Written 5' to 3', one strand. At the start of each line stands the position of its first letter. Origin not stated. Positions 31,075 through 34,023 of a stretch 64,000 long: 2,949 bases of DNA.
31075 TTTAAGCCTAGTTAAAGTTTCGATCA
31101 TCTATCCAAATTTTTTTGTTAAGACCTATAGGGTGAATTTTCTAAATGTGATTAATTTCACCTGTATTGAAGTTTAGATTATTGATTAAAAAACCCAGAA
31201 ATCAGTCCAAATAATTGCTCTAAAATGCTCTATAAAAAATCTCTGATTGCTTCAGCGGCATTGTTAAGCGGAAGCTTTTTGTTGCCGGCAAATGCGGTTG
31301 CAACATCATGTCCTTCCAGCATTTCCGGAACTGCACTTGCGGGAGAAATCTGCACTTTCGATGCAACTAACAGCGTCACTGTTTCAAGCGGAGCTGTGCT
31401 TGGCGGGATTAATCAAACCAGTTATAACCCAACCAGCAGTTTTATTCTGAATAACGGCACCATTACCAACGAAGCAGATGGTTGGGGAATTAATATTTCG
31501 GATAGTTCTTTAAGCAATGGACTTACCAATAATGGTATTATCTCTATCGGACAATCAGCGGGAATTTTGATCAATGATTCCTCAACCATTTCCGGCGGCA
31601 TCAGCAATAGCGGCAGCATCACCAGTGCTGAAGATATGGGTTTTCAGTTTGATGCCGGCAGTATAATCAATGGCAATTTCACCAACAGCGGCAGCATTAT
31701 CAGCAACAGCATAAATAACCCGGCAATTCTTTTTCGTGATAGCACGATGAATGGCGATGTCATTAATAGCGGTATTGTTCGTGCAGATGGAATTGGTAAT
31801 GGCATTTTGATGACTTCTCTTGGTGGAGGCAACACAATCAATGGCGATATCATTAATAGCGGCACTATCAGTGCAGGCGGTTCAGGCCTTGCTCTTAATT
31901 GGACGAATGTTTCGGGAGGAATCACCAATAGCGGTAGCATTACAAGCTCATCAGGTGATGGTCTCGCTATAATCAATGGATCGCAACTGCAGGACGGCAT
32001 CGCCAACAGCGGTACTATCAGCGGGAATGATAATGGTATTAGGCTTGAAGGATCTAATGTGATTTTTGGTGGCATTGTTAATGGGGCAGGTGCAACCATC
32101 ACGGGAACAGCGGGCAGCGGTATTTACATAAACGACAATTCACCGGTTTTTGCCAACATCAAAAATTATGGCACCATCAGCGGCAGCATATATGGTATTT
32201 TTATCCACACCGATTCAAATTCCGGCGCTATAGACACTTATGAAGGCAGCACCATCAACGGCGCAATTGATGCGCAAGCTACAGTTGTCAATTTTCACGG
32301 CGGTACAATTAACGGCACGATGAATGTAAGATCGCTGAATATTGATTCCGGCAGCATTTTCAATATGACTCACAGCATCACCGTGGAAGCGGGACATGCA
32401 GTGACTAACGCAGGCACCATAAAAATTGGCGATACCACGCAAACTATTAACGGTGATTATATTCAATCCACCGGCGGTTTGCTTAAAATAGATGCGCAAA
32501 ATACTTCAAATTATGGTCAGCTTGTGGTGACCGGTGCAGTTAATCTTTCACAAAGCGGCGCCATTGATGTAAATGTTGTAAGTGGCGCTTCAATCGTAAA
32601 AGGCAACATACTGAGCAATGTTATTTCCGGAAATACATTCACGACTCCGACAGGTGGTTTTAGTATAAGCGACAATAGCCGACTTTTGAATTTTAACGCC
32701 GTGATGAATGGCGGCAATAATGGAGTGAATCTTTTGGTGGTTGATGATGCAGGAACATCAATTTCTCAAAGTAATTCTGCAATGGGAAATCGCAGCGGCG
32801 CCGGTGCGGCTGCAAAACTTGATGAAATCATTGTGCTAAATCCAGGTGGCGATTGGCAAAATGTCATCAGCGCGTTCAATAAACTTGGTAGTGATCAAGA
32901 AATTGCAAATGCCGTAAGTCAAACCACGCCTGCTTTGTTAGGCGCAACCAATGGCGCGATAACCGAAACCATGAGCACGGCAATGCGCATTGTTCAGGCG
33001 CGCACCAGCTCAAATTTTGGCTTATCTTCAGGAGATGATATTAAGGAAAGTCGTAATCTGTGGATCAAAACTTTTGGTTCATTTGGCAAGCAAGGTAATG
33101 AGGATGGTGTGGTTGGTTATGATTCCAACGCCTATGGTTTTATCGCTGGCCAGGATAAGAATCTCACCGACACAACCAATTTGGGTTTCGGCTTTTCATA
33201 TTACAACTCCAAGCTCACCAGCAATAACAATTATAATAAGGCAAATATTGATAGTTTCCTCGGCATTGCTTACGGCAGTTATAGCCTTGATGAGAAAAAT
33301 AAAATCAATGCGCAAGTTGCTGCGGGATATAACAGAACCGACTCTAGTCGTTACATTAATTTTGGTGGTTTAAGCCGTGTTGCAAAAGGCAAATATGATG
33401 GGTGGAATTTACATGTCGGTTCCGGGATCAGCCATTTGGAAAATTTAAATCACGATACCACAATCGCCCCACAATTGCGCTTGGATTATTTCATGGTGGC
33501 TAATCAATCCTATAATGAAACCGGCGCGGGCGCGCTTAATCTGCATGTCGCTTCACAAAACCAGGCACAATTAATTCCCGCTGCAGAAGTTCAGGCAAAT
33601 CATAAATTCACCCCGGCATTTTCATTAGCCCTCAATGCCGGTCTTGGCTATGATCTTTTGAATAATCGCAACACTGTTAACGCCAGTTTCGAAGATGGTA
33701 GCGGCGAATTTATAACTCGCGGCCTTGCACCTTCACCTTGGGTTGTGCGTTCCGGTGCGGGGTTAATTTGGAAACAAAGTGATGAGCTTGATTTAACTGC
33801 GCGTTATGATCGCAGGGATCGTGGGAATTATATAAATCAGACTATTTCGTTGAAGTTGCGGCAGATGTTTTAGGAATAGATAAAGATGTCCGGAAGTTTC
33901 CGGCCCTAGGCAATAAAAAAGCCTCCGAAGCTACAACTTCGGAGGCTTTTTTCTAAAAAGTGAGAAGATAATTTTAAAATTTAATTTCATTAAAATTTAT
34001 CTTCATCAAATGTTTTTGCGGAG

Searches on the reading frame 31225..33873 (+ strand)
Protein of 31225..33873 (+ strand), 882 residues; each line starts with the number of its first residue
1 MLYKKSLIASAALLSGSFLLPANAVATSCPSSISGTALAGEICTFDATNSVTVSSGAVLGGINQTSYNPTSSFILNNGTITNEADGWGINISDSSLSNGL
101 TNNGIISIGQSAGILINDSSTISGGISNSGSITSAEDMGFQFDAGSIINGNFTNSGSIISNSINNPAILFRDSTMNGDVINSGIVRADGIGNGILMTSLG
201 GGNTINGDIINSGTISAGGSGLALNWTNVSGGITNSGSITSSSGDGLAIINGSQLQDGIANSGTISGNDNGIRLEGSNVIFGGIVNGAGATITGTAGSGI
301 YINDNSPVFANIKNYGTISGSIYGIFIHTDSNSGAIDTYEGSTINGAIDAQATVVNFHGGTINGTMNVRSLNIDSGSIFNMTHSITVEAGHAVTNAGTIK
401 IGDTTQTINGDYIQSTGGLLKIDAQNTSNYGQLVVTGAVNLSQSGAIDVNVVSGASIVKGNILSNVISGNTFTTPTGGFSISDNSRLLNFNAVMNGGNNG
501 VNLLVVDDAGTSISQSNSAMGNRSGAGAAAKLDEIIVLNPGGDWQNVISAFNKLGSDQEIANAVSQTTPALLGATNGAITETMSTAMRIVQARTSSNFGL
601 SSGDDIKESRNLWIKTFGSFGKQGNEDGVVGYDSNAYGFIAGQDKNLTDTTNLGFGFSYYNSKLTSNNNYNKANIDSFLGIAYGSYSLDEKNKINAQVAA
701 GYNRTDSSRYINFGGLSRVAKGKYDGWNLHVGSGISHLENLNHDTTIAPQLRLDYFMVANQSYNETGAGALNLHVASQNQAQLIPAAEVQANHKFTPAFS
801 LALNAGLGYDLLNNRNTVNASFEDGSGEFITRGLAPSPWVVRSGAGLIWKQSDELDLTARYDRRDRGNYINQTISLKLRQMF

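Call 41: search_protein_families(library=pfam, proteins=[window:31225-33873:+], max_evalue=0.00001)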
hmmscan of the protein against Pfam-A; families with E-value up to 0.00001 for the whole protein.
window:31225-33873:+ (882 aa): 1 family
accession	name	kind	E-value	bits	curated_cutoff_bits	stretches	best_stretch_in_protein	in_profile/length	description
PF03797.25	Autotransporter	-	5.6e-45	154.5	26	1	612-862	1-255/255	Autotransporter beta-domain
